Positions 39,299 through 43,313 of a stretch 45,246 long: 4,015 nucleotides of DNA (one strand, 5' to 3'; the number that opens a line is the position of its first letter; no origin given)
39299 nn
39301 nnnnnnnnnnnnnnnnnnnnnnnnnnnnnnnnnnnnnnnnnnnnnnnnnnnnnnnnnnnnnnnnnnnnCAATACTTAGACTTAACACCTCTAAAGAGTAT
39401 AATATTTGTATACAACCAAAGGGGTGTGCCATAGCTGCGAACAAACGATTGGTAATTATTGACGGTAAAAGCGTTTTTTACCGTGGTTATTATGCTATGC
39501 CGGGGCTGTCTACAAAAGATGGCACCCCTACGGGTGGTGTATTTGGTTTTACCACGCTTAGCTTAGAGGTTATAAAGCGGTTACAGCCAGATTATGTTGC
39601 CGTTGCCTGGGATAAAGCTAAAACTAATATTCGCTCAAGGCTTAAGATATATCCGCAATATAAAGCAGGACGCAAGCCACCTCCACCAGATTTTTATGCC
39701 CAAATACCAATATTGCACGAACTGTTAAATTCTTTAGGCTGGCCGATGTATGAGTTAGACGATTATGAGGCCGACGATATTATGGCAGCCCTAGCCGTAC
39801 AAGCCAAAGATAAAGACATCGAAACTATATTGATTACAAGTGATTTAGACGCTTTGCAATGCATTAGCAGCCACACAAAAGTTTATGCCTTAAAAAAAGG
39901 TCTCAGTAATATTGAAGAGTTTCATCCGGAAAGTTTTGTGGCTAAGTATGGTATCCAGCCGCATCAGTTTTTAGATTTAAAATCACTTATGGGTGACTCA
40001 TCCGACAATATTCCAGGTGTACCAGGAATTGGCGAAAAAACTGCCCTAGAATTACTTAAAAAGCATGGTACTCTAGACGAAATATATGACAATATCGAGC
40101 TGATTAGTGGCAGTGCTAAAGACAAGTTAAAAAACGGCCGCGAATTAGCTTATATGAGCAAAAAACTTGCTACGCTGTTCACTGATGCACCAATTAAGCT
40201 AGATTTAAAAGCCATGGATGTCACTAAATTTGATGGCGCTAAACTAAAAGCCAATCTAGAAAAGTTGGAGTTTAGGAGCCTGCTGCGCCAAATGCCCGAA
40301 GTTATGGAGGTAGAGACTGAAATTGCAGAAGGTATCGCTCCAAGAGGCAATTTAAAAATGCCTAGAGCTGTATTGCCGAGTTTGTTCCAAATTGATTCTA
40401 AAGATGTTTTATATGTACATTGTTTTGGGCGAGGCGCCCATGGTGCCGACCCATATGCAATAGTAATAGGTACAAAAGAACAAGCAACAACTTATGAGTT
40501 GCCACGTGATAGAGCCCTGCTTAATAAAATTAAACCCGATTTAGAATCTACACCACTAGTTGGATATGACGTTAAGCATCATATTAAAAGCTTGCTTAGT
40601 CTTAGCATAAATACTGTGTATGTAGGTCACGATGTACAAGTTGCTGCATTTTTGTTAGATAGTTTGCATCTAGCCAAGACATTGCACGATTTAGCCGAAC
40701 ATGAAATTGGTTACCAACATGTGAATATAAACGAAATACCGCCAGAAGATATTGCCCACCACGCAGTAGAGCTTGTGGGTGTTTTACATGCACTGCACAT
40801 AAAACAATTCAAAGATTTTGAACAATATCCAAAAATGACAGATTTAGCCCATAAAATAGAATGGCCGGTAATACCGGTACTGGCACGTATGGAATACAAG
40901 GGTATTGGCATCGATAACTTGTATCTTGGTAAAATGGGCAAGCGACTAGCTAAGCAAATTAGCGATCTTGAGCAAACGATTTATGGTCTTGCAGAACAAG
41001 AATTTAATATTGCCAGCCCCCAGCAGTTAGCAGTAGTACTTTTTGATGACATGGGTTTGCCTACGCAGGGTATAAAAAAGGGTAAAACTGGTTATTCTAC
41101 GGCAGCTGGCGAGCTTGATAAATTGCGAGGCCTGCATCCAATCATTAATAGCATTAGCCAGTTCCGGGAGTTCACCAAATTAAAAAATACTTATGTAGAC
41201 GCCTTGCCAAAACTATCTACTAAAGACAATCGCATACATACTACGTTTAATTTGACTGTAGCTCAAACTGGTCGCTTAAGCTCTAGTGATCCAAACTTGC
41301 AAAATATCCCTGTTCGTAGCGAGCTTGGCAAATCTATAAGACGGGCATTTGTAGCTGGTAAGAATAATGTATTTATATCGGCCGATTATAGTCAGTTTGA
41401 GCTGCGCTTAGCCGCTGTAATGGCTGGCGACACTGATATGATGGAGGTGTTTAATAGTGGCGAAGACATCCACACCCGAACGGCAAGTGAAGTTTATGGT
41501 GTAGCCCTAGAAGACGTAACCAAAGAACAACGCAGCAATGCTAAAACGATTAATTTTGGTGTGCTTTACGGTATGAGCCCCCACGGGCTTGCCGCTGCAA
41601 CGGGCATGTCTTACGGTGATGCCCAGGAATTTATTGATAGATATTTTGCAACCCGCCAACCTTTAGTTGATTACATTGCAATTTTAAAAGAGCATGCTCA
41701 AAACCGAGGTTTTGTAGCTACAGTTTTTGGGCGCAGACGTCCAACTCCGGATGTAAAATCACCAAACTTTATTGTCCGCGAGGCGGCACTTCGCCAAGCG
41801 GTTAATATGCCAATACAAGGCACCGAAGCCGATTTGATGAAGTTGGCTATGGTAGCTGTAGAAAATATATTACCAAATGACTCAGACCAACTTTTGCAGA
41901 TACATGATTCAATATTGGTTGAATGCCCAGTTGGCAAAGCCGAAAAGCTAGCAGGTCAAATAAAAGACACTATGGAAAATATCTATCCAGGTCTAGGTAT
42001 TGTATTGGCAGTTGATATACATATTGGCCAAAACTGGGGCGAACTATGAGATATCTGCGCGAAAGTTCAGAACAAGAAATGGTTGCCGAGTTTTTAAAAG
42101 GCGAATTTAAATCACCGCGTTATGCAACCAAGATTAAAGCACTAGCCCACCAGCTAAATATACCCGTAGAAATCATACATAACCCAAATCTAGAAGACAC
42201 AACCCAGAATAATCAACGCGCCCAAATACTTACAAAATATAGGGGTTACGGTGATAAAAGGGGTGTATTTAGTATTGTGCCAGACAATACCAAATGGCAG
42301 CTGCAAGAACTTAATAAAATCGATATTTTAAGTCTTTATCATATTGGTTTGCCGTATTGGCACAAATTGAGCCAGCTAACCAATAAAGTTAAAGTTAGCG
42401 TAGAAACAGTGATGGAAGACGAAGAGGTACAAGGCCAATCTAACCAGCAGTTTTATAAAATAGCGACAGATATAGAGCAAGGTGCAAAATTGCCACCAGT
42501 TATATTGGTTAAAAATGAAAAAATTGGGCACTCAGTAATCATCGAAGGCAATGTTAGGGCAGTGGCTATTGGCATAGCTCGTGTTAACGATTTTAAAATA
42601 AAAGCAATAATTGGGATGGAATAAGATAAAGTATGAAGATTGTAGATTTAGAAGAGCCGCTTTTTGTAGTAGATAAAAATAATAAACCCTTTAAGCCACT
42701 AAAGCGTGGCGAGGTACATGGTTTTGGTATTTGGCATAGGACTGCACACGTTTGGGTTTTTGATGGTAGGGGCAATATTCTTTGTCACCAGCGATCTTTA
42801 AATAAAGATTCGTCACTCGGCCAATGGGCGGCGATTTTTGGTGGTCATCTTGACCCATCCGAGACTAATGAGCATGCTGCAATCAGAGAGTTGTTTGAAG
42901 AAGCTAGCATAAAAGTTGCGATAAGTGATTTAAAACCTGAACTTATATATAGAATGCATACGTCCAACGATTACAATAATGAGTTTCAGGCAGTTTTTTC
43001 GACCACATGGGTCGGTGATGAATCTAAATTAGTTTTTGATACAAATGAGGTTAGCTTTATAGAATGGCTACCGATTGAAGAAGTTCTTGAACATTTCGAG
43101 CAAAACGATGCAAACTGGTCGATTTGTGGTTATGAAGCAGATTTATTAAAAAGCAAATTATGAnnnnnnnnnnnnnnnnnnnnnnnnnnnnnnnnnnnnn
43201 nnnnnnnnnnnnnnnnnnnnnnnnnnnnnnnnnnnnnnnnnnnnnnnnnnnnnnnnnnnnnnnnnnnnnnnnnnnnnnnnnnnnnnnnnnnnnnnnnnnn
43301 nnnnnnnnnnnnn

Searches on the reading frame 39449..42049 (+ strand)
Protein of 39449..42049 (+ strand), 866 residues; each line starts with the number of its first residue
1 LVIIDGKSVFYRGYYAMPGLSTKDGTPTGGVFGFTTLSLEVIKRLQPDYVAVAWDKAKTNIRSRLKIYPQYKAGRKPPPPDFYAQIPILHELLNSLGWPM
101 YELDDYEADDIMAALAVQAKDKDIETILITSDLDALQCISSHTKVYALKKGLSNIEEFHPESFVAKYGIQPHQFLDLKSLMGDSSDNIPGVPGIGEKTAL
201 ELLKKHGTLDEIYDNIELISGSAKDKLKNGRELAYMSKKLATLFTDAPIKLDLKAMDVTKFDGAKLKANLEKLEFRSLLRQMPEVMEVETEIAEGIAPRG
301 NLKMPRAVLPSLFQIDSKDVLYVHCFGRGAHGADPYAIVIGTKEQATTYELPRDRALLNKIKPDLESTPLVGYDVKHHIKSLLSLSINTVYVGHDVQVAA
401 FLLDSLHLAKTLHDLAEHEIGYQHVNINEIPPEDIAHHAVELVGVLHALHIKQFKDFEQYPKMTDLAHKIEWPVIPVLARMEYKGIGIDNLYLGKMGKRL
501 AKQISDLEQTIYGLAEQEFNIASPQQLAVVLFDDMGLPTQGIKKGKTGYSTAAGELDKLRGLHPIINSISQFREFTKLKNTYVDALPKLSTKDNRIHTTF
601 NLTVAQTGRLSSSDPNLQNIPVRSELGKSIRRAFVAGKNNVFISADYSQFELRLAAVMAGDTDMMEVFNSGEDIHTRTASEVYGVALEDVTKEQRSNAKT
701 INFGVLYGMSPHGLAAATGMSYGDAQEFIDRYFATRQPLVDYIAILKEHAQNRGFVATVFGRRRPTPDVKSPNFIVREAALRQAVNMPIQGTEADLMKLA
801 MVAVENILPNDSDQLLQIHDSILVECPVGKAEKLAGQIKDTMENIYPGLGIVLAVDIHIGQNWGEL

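Call 17: search_protein_families(library=ncbifam, max_evalue=0.00001, proteins=[window:39449-42049:+])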
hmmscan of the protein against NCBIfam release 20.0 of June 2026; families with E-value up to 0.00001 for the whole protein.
window:39449-42049:+ (866 aa): 14 families
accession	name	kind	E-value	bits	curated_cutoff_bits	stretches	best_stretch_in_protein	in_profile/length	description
NF004397.1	PRK05755.1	equivalog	1e-265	884.6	720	1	1-865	3-887/889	DNA polymerase I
TIGR00593.1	pola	equivalog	1.5e-251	837.6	600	1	1-865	1-888/890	DNA polymerase I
NF011539.0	PRK14975.1-3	equivalog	1.2e-70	238.6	640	1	350-865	104-627/628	bifunctional 3'-5' exonuclease/DNA polymerase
NF011547.0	PRK14976.1-4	equivalog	4.2e-69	233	305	1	1-282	4-288/291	5'-3' exonuclease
NF011540.0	PRK14975.1-4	equivalog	7.5e-61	206.3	601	1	357-844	59-552/576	bifunctional 3'-5' exonuclease/DNA polymerase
NF011545.0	PRK14976.1-2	equivalog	3.9e-51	174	434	1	1-261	9-271/287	5'-3' exonuclease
NF011546.0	PRK14976.1-3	equivalog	1.2e-50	172.4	347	1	1-286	5-294/297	5'-3' exonuclease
NF011541.0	PRK14975.2-1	equivalog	1.5e-50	172.2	871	1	457-866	200-636/645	bifunctional 3'-5' exonuclease/DNA polymerase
NF007017.0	PRK09482.1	equivalog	1.5e-40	139.4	261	1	40-259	40-255/257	flap endonuclease Xni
NF038380.1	phage_DpoZ_1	exception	1.9e-38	132.3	500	1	423-864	137-603/607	aminoadenine-incorporating DNA polymerase DpoZ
NF011542.0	PRK14975.2-2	equivalog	1.3e-37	129.4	1061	1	566-865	473-789/802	bifunctional 3'-5' exonuclease/DNA polymerase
NF011543.0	PRK14975.2-3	equivalog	5.7e-31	107.3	1139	1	569-821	515-773/853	bifunctional 3'-5' exonuclease/DNA polymerase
NF011538.0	PRK14975.1-1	equivalog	1.7e-14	53.2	389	1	555-843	248-529/557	bifunctional 3'-5' exonuclease/DNA polymerase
NF038381.1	phage_DpoZ_2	exception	2.1e-12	46.1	350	1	555-715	408-579/754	aminoadenine-incorporating DNA polymerase DpoZ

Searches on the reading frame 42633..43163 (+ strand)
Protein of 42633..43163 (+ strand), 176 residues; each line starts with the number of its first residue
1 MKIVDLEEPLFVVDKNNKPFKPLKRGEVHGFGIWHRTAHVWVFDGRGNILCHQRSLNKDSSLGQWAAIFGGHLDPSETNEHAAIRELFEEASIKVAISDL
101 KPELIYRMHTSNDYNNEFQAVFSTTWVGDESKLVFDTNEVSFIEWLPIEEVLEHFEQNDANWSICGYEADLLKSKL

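Call 17: search_protein_families(library=ncbifam, max_evalue=0.00001, proteins=[window:42633-43163:+])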
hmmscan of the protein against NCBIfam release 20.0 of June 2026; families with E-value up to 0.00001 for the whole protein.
window:42633-43163:+ (176 aa): 6 families
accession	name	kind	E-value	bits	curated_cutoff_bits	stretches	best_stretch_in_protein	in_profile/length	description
NF002995.0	PRK03759.1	equivalog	5.9e-18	65.2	127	1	8-162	7-161/185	isopentenyl-diphosphate Delta-isomerase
NF011922.0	PRK15393.1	equivalog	2.3e-09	37.2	152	1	11-154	14-150/182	NUDIX hydrolase YfcD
TIGR02150.1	IPP_isom_1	equivalog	7.9e-09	35.5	105.8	1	12-162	3-151/159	isopentenyl-diphosphate delta-isomerase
NF041653.1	Nud_hyd_Meth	equivalog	2.7e-07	30.6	300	1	13-162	5-149/170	Nudix hydrolase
NF001938.0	PRK00714.1-5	equivalog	3.7e-06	26.4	116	0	39-145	17-139/172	RNA pyrophosphohydrolase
NF006530.0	PRK08999.1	equivalog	5.6e-06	25.6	245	1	42-149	13-110/315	Nudix family hydrolase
